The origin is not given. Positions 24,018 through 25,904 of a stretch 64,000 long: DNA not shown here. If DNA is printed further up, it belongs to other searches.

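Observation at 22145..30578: AT-rich accessory island: candidate non-canonical DNA sulfur-modification (phosphorothioation-type) modification/restriction system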

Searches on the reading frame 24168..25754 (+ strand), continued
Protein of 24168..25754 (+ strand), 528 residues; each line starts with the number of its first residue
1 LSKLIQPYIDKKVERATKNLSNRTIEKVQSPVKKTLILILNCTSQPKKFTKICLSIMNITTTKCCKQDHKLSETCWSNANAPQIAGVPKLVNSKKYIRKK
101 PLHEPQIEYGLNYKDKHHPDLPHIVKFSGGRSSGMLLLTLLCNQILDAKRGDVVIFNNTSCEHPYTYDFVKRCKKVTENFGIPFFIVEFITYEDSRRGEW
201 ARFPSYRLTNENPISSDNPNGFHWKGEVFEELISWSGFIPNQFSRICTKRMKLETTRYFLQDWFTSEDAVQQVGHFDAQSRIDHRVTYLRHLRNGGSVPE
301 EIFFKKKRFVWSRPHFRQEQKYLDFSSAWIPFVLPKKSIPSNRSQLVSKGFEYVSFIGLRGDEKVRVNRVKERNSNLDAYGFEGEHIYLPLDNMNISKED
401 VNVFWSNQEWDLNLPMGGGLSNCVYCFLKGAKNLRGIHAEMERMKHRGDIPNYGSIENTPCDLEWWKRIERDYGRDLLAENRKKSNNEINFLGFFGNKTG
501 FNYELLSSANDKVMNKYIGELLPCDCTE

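Call 35: search_solved_structures(query=A1, max_evalue=1, show_alignments=2)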
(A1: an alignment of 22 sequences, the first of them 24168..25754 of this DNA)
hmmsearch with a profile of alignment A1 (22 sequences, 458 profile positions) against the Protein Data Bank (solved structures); distinct sequences matched with E-value up to 1: 1.
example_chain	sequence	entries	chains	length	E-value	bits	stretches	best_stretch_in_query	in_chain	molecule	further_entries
4aez_C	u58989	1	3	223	0.27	13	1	203-268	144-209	MITOTIC SPINDLE CHECKPOINT COMPONENT MAD3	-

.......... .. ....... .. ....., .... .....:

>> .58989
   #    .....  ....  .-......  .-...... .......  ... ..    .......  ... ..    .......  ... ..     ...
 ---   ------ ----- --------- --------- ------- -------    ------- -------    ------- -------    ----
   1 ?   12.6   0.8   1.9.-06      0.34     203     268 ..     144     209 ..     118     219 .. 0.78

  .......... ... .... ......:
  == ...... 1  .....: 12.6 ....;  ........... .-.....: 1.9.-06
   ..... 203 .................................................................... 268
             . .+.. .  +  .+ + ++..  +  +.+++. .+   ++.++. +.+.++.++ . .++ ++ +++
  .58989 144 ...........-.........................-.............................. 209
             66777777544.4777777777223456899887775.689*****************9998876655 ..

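Call 40: search_protein_families(library=pfam, proteins=[window:24336-25754:+], max_evalue=10)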
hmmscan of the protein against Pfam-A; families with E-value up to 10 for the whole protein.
window:24336-25754:+ (472 aa): 1 family
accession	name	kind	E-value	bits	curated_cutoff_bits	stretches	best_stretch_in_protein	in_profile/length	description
PF01507.26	PAPS_reduct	-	0.011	16.1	22.5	1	68-121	3-51/175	Phosphoadenosine phosphosulfate reductase domain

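Call 53: search_dna_similar(query=window:24336-25754:+, collection=plasmids, mode=protein, max_evalue=0.001, max_rows=15)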
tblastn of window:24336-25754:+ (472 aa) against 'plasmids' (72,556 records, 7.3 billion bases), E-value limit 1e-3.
Records with a match: 4; places in all: 4; records where one place covers at least 80% of the query: 0.
Best place of each record, by identity: <60% 4.
By first word of the organism name: Rhizobium 1; Pseudomonas 1; Bosea 1; Acinetobacter 1.
By predicted mobility (MOB-suite, as given by PLSDB): non-mobilizable 4.
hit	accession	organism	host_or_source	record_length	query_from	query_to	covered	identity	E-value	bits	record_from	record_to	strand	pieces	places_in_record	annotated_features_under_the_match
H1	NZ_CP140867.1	Rhizobium leguminosarum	Trifolium pratense,whole organism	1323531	63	236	37%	28.2%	6e-5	54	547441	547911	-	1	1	record has no annotation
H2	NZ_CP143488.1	Pseudomonas silesiensis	single cell,landfill for plastics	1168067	66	205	30%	29.1%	9e-5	53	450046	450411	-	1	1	record has no annotation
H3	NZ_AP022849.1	Bosea sp. ANAM02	Callyspongia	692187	297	419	26%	31.7%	5e-7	60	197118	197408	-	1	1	3'-phosphoadenosine 5'-phosphosulfate sulfotransferase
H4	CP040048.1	Acinetobacter baumannii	Homo sapiens,blood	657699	44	205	34%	24.0%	7e-4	50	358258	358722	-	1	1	phosphoadenosine phosphosulfate reductase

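Call 66: get_annotated_region(hit=H3, flank=8000)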
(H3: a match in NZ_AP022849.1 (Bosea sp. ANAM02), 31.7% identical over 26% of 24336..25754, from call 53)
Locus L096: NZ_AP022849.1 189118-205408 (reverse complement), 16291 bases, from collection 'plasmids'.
description: Bosea sp. ANAM02 plasmid pANAM02, complete sequence
organism: Bosea sp. ANAM02 (NCBI taxid 2020412)
taxonomy: Bacteria; Pseudomonadota; Alphaproteobacteria; Hyphomicrobiales; Boseaceae; Bosea; Bosea sp. ANAM02
host: -; source: Callyspongia; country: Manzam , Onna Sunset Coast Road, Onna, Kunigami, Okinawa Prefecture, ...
typing (MOB-suite, as given by PLSDB): non-mobilizable
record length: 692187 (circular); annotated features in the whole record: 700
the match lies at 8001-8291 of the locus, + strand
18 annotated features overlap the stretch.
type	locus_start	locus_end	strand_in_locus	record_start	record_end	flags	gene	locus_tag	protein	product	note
CDS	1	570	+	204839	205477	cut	-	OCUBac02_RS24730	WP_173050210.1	hypothetical protein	-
CDS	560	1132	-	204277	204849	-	-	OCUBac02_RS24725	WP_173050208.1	hypothetical protein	-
CDS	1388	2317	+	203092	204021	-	-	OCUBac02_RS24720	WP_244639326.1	radical SAM protein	-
CDS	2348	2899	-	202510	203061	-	-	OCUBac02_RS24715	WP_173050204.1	hypothetical protein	-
CDS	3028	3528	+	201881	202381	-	-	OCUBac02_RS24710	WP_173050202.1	hypothetical protein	-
CDS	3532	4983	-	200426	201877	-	-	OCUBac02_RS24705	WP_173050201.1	hypothetical protein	-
CDS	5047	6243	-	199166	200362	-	-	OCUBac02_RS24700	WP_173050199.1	hypothetical protein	-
CDS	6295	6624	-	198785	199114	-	-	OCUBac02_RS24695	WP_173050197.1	hypothetical protein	-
CDS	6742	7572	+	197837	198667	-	-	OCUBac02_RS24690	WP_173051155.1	thymidylate synthase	GO:0006231 - dTMP biosynthetic process [Evidence IEA]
CDS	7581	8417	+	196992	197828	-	-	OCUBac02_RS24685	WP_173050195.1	3'-phosphoadenosine 5'-phosphosulfate sulfotransferase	-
CDS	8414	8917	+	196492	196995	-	-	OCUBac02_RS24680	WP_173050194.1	dihydrofolate reductase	-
CDS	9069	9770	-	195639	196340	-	-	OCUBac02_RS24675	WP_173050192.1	hypothetical protein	-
CDS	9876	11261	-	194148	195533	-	-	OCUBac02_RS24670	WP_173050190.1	RtcB family protein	GO:0006396 - RNA processing [Evidence IEA]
CDS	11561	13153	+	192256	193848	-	rtcR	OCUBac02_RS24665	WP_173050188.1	RNA repair transcriptional activator RtcR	GO:0006355 - regulation of DNA-templated transcription [Evidence IEA]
CDS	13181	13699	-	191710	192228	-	-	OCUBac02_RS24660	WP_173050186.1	hypothetical protein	-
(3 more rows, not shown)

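Call 67: get_annotated_region(hit=H4, flank=8000)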
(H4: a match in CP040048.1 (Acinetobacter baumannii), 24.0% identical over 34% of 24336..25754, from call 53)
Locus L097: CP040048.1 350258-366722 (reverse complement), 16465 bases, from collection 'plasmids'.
description: Acinetobacter baumannii strain VB1190 plasmid unnamed1, complete sequence
organism: Acinetobacter baumannii (NCBI taxid 470)
taxonomy: Bacteria; Pseudomonadota; Gammaproteobacteria; Moraxellales; Moraxellaceae; Acinetobacter; Acinetobacter baumannii
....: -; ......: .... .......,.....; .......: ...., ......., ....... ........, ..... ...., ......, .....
typing (MOB-suite, as given by PLSDB): non-mobilizable
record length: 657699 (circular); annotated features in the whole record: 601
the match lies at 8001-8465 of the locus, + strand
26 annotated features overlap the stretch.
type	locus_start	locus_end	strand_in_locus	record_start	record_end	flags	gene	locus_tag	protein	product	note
CDS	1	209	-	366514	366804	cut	-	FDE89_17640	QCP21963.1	hypothetical protein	-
CDS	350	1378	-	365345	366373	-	-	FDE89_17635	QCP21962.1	ead/Ea22-like family protein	-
CDS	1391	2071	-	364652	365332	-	-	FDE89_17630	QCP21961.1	3'-5' exonuclease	-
CDS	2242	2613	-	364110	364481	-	-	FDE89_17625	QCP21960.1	hypothetical protein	-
CDS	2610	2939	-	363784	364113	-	-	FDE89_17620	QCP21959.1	hypothetical protein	-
CDS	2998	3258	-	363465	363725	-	-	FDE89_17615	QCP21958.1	hypothetical protein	-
CDS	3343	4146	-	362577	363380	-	-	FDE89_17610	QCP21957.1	DUF2303 family protein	-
CDS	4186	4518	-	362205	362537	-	-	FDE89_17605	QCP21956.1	hypothetical protein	-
CDS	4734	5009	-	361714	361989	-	-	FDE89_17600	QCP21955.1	hypothetical protein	-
CDS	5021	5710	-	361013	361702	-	-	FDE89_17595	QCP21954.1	helix-turn-helix domain-containing protein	-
CDS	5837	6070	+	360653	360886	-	-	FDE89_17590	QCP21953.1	helix-turn-helix transcriptional regulator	-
CDS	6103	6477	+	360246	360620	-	-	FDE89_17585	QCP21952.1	hypothetical protein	-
CDS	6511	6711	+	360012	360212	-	-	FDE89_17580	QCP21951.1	hypothetical protein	-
CDS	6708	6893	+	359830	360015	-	-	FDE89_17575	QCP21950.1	hypothetical protein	-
CDS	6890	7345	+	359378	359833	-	-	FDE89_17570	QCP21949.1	hypothetical protein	-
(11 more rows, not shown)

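Call 68: search_protein_families(library=padloc, alignment_id=A1, max_evalue=0.1)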
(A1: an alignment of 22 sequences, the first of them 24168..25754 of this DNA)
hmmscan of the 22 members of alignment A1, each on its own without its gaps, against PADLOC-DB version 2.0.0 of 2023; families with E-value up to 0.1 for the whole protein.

A. member 1, window:24168-25754:+ (528 aa): 4 families
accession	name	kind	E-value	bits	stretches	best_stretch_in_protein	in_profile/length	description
PDLC02782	SspD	-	3.8e-08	31.4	1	233-271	71-109/277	SspD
PDLC02510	BrxP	-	6.8e-07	25.9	1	123-188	135-197/779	BrxP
PDLC02661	DndC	-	0.0049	13.9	0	240-270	119-149/468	DndC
PDLC02662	DndC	-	0.019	11.9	0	239-270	122-153/481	DndC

B. families by the number of members that match (of 22 scanned): 4 families
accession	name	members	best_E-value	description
PDLC02782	SspD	22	9.7e-10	SspD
PDLC02510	BrxP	22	5.4e-07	BrxP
PDLC02661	DndC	7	0.0049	DndC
PDLC02662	DndC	5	0.0021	DndC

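Call 74: search_protein_families(library=pfam, proteins=[L084:11332-12969:+, L084:12966-15182:+, L084:15337-17640:+, L084:17604-18119:+, L053:12575-13615:+, L053:13939-14763:+, L053:16197-19721:+, L064:4600-5913:+, L064:9229-11331:+, L064:11037-12803:+], max_evalue=0.001)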
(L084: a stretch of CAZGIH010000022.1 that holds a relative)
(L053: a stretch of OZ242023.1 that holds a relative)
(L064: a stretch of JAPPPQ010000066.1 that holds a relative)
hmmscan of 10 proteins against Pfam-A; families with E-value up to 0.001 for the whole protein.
L084:11332-12969:+ (545 aa): 1 family
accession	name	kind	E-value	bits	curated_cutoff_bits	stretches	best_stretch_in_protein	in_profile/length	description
PF04545.22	Sigma70_r4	-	7.4e-09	35.4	24.1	1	113-156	8-49/50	Sigma-70, region 4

L084:12966-15182:+ (738 aa): 4 families
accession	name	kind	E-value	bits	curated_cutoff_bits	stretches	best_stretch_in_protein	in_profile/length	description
PF04851.21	ResIII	-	2.8e-15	57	22.5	1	272-438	6-164/164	Type III restriction enzyme, res subunit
PF00270.35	DEAD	-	4.4e-11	43.2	26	1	273-438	3-162/167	DEAD/DEAH box helicase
PF00271.37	Helicase_C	-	1.7e-09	38.4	23.5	1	528-642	2-109/110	Helicase conserved C-terminal domain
PF18766.7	SWI2_SNF2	-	8.6e-06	26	26.7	1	270-466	2-181/221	SWI2/SNF2 ATPase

L084:15337-17640:+ (767 aa): 2 families
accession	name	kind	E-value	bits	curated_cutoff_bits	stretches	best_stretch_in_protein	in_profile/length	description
PF13476.12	AAA_23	-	2.6e-15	58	27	1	25-271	1-195/201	AAA domain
PF02463.25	SMC_N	-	3.1e-05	24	40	1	23-648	2-158/220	RecF/RecN/SMC N terminal domain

L084:17604-18119:+ (171 aa): 0 families

L053:12575-13615:+ (346 aa): 0 families

L053:13939-14763:+ (274 aa): 0 families

L053:16197-19721:+ (1174 aa): 5 families
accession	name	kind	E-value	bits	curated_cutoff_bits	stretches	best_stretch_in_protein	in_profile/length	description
PF00133.28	tRNA-synt_1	-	2.6e-114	382.6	22.7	1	71-675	2-403/414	tRNA synthetases class I (I, L, M and V)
PF19302.4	DUF5915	-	1.9e-44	152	27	2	1045-1167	73-193/195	Domain of unknown function (DUF5915)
PF08264.19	Anticodon_1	-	1.1e-29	103.6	25.1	1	733-883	1-145/148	Anticodon-binding domain of tRNA ligase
PF09334.17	tRNA-synt_1g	-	5.4e-13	48.9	20.1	1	620-704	300-385/391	tRNA synthetases class I (M)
PF13603.12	tRNA-synt_1_2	-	0.0001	22.3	25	1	262-395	12-137/185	Leucyl-tRNA synthetase, editing domain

L064:4600-5913:+ (437 aa): 1 family
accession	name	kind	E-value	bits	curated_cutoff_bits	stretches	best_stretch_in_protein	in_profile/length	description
PF13395.12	HNH_4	-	2.4e-07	31.1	22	1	310-357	1-53/54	HNH endonuclease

L064:9229-11331:+ (700 aa): 0 families

L064:11037-12803:+ (588 aa): 0 families

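Call 84: find_related_loci(query=A1, collection=viral_contigs, flank=8000)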
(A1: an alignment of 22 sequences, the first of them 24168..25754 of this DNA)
Query A1 (528 aa) in viral_contigs; peptide patterns used: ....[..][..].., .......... (x = any residue, [..] = any of these).
50 stretches matched a pattern, but none encodes a relative of the query by tblastn (E <= 1e-3).

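Call 95: search_protein_families(library=padloc, proteins=[L084:11332-12969:+, L084:12966-15182:+, L084:15337-17640:+, L084:17604-18119:+, L005:16651-19782:-, L064:4600-5913:+, L064:9229-11331:+, L064:11037-12803:+, L055:16408-16920:+], max_evalue=0.001)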
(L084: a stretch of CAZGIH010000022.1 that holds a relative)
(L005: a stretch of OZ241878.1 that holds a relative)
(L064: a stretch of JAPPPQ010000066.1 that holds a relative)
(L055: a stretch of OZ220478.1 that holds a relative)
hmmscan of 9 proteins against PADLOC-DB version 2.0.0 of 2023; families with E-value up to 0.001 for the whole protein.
L084:11332-12969:+ (545 aa): 1 family
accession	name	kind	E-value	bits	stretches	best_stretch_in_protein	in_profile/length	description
PDLC02203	MzaA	-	1.3e-05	21.7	1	104-156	602-656/683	-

L084:12966-15182:+ (738 aa): 11 families
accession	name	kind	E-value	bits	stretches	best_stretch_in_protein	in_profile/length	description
PDLC02707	PbeA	-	5.6e-151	502.4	1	18-693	14-666/672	PbeA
PDLC02704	PbeA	-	8.4e-129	429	1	19-692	14-678/682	PbeA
PDLC02706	PbeA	-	1.1e-87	293.3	2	268-693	268-709/722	PbeA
PDLC02703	PbeA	-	1.9e-52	176.7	1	25-655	20-614/626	PbeA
PDLC02705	PbeA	-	5.5e-34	115.4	1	291-660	269-638/691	PbeA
PDLC04986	PDC-S28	-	3.4e-06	23.7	1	271-348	36-110/831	-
PDLC01439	typeIV_DinG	-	5.6e-06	23.3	0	288-334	35-74/575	CAS-IV-A; associated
PDLC03597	REase_MTase_IIG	-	1.6e-05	20.6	1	273-334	171-232/1646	Type IIG restriction enzyme-methyltransferase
PDLC03658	mREase_IV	-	4.2e-05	19.5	1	546-655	453-558/953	Type IV methyl-directed restriction enzyme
PDLC03659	mREase_IV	-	0.00025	17.1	1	548-656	463-567/945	Type IV methyl-directed restriction enzyme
PDLC04987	PDC-S28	-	0.00069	16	0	273-346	40-110/846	-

L084:15337-17640:+ (767 aa): 67 families (the best 25 are shown)
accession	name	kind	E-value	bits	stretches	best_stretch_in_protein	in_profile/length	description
PDLC02741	PbeC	-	3.7e-45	152.6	1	25-561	5-505/644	PbeC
PDLC02730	PbeC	-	1.8e-44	150.6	1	22-696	2-640/651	PbeC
PDLC02750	PbeC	-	1.1e-37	127.9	1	22-572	2-509/629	PbeC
PDLC02714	PbeC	-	3.3e-37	126.6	1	22-574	2-523/651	PbeC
PDLC02753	PbeC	-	2.2e-32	110.2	1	22-555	2-508/648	PbeC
PDLC02722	PbeC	-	1.5e-31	107.8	1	22-709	2-633/643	PbeC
PDLC02709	PbeC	-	1.3e-28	98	1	22-707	2-633/661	PbeC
PDLC02743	PbeC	-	1.3e-26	91.5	1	25-690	5-622/622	PbeC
PDLC02723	PbeC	-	8.1e-25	85.4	1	21-573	1-532/618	PbeC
PDLC02739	PbeC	-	1.1e-24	85.1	1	22-573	2-520/644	PbeC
PDLC02732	PbeC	-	1.6e-24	84.5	1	22-676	2-607/625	PbeC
PDLC02747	PbeC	-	5.1e-23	79.8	1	43-574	22-539/632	PbeC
PDLC02726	PbeC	-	4.8e-22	76.2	2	21-529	1-466/637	PbeC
PDLC02740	PbeC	-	1e-20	72.1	1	26-710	6-640/648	PbeC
PDLC02668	DndD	-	9.9e-20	69.1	1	27-710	7-643/659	DndD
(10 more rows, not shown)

L084:17604-18119:+ (171 aa): 0 families

L005:16651-19782:- (1043 aa): 20 families
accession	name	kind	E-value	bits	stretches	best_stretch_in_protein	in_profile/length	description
PDLC03659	mREase_IV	-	3.7e-250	830.6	1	116-1038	16-941/945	Type IV methyl-directed restriction enzyme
PDLC03658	mREase_IV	-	3.2e-86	287.9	2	126-688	31-586/953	Type IV methyl-directed restriction enzyme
PDLC02707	PbeA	-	5.8e-33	112.4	3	555-661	525-631/672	PbeA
PDLC02704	PbeA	-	4.4e-28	96.2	3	576-663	560-647/682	PbeA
PDLC03047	REase_I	-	2.4e-18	63.3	2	321-506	347-534/1107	Type I restriction enzyme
PDLC03049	REase_I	-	1.7e-15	54.1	1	317-660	167-539/807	Type I restriction enzyme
PDLC02706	PbeA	-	3.3e-15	53.7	2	589-660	601-672/722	PbeA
PDLC02703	PbeA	-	3.8e-14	50.2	1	214-506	137-447/626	PbeA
PDLC02705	PbeA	-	2.4e-11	40.5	1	536-660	505-633/691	PbeA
PDLC03597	REase_MTase_IIG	-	1.6e-06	23.9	1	604-653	552-601/1646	Type IIG restriction enzyme-methyltransferase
PDLC03829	ZacB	-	1.9e-05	21.7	1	213-283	294-362/586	-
PDLC01089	C3a193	-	3.3e-05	20.4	1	585-661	520-594/983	poss. alt. Cas3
PDLC00937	Cas3d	-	0.00023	18.5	0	413-457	126-172/357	"CRISPR-associated helicase Cas3, subtype CYANO"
PDLC02870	DpdF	-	0.00024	17.8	0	555-646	228-319/534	DpdF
PDLC02595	DrmC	-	0.00028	18.7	1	167-271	151-260/269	DrmC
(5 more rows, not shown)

L064:4600-5913:+ (437 aa): 1 family
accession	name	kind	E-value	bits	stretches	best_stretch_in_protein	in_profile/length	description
PDLC01460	Cas9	-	0.00028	17.2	1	310-368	502-563/901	"CAS-II-A,CAS-II-B,CAS-II-C; effector__SPE"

L064:9229-11331:+ (700 aa): 0 families

L064:11037-12803:+ (588 aa): 0 families

L055:16408-16920:+ (170 aa): 0 families
